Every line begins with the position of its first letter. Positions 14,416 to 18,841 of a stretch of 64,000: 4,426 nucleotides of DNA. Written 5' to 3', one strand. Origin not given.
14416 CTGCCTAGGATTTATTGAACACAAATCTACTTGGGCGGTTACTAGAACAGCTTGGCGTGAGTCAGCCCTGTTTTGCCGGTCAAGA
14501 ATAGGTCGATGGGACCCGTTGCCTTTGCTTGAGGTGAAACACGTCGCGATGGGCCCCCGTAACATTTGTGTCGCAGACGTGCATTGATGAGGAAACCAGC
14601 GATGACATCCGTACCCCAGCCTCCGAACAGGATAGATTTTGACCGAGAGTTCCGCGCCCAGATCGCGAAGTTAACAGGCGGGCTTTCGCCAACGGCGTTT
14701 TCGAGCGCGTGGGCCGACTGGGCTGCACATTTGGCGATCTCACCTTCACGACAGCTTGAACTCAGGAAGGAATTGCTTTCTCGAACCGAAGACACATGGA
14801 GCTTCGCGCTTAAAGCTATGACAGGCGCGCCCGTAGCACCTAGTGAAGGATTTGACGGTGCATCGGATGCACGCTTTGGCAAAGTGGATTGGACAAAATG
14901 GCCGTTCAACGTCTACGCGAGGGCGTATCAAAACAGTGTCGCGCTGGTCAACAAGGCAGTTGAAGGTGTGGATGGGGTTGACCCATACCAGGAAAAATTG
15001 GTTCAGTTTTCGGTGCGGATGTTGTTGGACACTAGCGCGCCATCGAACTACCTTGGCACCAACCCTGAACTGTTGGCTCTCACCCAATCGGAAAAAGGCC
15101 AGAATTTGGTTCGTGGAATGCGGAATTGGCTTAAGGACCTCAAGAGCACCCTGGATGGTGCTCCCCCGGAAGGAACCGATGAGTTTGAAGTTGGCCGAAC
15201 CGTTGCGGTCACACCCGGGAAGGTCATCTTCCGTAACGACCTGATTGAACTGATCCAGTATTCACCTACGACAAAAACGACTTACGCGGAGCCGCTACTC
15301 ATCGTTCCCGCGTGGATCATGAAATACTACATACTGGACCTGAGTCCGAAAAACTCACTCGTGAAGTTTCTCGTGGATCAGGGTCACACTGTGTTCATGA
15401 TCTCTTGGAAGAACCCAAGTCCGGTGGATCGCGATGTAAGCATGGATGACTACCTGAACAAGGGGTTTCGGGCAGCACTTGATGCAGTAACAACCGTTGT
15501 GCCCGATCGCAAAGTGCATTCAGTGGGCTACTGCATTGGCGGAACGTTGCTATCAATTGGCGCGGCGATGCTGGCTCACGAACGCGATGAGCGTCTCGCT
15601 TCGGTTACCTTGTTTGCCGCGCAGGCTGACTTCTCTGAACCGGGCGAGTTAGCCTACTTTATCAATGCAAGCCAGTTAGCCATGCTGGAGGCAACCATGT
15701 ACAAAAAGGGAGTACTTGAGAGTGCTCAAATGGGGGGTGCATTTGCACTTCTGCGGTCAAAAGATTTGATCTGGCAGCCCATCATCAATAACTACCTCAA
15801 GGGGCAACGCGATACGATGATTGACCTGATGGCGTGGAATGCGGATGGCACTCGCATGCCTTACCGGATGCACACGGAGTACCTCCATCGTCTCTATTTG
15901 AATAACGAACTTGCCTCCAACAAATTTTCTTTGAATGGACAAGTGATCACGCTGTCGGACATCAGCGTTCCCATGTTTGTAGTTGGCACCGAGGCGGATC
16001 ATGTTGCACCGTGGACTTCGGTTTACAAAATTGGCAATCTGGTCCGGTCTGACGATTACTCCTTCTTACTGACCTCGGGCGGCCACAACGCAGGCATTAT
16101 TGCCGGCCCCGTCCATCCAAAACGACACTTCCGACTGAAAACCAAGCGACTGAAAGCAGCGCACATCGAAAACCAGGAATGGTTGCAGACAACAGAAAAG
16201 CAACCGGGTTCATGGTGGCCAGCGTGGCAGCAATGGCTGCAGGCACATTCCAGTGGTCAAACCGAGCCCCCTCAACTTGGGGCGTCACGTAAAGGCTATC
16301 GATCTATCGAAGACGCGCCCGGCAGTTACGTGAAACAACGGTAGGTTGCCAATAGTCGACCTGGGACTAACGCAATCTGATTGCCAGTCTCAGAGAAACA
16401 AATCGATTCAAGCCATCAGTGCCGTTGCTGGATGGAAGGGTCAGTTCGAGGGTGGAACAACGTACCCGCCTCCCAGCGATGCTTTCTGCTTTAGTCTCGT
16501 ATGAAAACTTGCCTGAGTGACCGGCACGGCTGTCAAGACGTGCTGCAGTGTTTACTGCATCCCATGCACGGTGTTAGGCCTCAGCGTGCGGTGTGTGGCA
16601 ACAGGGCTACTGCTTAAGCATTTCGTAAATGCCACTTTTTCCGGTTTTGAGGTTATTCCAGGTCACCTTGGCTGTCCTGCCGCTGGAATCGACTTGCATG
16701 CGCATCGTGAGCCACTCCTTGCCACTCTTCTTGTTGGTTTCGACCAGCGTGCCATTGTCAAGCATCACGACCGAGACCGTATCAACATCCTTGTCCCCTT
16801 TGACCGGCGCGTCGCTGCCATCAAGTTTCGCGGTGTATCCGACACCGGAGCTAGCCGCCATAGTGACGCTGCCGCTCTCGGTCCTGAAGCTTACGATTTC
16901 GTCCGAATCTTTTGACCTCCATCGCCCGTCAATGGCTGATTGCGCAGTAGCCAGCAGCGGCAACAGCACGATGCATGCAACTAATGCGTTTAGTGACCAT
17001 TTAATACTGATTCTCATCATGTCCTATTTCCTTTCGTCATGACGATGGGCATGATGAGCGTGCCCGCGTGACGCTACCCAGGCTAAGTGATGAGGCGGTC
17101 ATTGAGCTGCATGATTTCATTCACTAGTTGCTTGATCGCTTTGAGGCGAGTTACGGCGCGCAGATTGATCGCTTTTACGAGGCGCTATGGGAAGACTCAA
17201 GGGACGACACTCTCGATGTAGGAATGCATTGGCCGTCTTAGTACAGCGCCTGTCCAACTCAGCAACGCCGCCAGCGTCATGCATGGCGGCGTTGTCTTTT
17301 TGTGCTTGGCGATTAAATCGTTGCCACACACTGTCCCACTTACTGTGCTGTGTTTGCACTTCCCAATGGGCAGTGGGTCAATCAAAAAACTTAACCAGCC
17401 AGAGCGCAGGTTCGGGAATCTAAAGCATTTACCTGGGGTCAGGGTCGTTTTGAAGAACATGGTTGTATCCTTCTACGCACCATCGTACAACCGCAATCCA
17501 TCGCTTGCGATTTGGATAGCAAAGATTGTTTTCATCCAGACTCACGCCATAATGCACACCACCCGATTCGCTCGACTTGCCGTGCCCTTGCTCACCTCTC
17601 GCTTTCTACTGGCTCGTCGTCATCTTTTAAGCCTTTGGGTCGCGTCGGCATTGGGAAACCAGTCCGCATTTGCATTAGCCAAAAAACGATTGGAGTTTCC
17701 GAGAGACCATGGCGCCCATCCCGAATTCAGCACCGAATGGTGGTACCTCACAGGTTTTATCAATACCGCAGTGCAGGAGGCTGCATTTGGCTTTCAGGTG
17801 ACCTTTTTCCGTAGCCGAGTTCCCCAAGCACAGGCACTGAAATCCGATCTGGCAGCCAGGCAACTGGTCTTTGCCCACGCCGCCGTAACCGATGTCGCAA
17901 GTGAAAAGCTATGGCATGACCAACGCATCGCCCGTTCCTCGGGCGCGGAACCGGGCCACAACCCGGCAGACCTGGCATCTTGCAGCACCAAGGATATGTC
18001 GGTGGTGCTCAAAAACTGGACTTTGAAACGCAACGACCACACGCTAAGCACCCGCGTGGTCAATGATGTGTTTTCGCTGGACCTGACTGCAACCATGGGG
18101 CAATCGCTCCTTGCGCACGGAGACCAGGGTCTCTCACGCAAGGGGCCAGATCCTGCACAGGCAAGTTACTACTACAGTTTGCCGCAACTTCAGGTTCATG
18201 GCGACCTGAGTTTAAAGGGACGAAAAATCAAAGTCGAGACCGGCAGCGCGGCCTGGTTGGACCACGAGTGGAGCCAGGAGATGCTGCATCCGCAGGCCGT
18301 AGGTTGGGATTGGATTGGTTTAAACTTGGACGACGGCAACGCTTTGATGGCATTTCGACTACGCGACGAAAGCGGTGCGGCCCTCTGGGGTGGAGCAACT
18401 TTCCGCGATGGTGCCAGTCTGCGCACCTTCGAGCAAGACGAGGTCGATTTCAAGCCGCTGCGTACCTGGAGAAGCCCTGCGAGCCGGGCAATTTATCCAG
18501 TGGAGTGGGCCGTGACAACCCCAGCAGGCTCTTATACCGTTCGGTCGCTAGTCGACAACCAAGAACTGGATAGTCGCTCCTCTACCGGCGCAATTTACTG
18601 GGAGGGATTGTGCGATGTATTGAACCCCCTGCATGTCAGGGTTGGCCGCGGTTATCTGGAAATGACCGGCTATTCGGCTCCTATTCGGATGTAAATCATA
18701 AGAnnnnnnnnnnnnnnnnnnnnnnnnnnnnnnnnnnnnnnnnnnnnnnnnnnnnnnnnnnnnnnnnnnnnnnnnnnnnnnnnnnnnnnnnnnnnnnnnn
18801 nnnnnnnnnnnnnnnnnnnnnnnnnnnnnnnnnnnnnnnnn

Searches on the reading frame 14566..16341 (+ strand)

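Call 69: search_protein_families(library=pfam, proteins=[window:14566-16341:+], max_evalue=1e-8)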
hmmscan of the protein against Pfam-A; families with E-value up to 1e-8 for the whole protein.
window:14566-16341:+ (592 aa): 3 families
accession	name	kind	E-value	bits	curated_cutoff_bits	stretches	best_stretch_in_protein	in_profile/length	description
PF07167.19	PhaC_N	-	1.4e-54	184.8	23.7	1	101-269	2-173/173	Poly-beta-hydroxybutyrate polymerase (PhaC) N-terminus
PF12551.13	PHBC_N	-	7.8e-17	61.3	25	1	25-62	6-43/43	Poly-beta-hydroxybutyrate polymerase N terminal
PF00561.26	Abhydrolase_1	-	1.7e-10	41.4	25.8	1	243-509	2-240/245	alpha/beta hydrolase fold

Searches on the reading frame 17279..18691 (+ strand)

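Call 25: search_protein_families(library=ncbifam, proteins=[window:17279-18691:+], max_evalue=0.00001)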
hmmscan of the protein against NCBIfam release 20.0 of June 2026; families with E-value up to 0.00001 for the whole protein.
window:17279-18691:+ (471 aa): 0 families

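Call 69: search_protein_families(library=pfam, proteins=[window:17279-18691:+], max_evalue=1e-8)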
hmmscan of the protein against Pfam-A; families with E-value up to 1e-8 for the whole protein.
window:17279-18691:+ (471 aa): 2 families
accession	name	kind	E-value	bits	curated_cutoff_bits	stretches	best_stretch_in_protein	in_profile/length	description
PF07143.17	CrtC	-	1.6e-50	172.5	22.5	1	152-333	1-168/168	CrtC N-terminal lipocalin domain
PF17186.10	Lipocalin_9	-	3.5e-37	127.9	26.2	1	336-465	1-131/131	Lipocalin-like domain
